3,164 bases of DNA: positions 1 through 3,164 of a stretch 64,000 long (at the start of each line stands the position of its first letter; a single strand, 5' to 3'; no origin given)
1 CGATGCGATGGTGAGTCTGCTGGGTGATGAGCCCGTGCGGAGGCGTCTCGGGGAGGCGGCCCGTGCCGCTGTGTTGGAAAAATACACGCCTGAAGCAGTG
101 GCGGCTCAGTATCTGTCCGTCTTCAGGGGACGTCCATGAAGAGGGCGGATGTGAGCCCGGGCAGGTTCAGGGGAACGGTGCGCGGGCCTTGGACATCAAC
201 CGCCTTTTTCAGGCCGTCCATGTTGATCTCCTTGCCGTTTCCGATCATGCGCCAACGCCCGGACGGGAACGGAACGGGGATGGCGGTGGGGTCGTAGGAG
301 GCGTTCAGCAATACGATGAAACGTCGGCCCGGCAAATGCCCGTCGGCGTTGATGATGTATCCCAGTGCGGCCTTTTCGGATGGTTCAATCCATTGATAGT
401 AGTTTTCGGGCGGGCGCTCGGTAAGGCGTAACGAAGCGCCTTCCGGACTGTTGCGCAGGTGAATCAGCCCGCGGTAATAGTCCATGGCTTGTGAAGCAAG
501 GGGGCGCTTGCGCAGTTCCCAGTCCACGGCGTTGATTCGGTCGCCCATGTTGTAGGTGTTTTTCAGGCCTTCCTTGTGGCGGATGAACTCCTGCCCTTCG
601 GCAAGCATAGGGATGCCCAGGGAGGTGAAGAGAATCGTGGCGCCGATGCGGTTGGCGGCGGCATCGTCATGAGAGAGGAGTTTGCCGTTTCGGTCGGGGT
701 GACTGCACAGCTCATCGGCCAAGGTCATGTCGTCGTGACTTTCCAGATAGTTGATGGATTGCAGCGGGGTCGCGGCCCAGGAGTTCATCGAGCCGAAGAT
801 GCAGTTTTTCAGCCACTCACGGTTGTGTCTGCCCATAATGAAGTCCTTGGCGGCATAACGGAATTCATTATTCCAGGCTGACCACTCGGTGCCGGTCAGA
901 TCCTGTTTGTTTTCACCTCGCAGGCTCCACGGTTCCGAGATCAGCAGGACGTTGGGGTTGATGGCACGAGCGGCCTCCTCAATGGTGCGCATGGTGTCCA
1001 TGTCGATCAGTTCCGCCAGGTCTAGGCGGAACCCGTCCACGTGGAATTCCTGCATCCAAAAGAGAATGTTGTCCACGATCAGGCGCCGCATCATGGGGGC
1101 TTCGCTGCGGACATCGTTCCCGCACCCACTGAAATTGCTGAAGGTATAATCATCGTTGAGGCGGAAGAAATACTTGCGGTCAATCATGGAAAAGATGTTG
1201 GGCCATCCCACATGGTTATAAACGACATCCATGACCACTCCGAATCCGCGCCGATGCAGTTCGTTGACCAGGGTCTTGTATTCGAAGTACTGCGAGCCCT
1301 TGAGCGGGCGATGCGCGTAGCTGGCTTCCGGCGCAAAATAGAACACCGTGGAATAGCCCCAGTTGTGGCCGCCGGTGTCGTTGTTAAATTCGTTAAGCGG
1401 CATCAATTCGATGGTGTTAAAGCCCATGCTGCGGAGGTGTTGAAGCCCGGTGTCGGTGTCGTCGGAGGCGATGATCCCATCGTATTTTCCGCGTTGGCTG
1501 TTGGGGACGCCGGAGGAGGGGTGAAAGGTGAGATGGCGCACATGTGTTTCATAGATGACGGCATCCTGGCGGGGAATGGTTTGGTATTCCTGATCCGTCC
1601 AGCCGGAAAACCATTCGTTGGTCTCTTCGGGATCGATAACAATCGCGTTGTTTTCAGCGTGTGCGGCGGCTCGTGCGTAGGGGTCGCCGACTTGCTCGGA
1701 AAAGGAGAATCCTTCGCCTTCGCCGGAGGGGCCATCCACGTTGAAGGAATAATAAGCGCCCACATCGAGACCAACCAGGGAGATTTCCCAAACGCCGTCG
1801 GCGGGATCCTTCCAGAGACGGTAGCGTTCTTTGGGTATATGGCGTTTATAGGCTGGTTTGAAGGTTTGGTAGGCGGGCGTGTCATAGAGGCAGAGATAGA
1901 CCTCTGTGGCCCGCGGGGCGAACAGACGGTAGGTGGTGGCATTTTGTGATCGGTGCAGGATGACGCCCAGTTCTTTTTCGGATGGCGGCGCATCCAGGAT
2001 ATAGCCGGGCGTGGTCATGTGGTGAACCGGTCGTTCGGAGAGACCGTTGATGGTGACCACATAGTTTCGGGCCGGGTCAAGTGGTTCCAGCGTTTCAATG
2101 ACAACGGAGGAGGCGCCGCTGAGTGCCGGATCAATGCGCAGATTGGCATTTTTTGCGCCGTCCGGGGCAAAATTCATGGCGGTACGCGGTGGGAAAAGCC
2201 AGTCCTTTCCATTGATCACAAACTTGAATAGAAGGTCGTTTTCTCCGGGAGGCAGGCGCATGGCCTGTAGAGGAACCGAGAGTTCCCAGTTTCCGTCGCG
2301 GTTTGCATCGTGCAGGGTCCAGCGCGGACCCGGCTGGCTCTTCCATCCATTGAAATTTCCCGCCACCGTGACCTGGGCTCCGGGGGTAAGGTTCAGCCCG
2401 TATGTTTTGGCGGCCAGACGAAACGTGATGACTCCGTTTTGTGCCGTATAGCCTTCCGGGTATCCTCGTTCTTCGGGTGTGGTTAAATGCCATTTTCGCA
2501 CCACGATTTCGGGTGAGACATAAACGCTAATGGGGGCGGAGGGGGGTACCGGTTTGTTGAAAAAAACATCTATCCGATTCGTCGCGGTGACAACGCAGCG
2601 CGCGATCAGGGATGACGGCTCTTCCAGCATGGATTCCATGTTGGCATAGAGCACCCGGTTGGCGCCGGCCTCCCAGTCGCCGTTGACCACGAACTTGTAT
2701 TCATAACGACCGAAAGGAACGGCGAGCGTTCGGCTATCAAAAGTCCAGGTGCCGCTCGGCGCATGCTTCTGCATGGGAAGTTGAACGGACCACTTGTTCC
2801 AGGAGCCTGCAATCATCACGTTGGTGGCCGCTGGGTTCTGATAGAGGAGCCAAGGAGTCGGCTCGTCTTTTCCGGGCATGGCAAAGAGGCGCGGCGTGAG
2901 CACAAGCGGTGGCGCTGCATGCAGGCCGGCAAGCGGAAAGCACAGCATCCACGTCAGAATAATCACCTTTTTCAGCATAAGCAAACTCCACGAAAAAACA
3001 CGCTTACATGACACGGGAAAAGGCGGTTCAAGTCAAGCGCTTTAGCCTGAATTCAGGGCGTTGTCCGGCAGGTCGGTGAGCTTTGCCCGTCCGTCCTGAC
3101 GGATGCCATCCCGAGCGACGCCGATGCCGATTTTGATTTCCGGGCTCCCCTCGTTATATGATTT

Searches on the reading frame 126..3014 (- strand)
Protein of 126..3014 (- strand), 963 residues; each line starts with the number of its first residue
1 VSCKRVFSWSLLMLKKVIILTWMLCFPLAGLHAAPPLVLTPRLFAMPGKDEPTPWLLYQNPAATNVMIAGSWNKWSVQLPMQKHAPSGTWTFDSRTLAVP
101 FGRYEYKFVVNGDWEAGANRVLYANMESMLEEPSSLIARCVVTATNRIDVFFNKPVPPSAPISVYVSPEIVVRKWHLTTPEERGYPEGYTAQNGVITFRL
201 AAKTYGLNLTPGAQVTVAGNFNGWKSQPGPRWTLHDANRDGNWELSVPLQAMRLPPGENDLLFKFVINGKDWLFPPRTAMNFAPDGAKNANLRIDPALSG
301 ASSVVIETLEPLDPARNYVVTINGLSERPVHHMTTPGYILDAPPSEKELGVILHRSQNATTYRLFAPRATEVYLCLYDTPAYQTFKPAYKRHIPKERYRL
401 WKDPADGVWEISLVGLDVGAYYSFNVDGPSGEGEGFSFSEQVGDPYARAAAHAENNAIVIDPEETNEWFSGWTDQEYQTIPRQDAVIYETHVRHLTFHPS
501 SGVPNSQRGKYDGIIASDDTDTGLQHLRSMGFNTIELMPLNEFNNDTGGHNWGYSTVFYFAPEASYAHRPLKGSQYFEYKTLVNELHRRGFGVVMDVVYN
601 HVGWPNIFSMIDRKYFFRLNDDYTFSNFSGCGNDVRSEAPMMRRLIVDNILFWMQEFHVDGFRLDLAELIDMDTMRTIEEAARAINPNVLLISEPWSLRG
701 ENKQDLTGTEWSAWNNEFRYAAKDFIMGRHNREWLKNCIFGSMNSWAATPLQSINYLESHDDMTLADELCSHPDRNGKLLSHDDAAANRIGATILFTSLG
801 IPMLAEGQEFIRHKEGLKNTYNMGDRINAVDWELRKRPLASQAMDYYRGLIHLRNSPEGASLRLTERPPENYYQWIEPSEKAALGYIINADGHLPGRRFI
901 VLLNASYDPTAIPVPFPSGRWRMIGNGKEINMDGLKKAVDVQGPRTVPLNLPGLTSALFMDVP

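Call 70: search_protein_families(library=padloc, proteins=[window:126-3014:-], max_evalue=0.00001)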
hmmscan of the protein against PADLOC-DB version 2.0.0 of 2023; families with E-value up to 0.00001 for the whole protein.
window:126-3014:- (963 aa): 1 family
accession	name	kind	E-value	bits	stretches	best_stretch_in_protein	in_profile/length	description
PDLC01097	C3a214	-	1.6e-15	54.8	1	522-689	99-255/495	GlgB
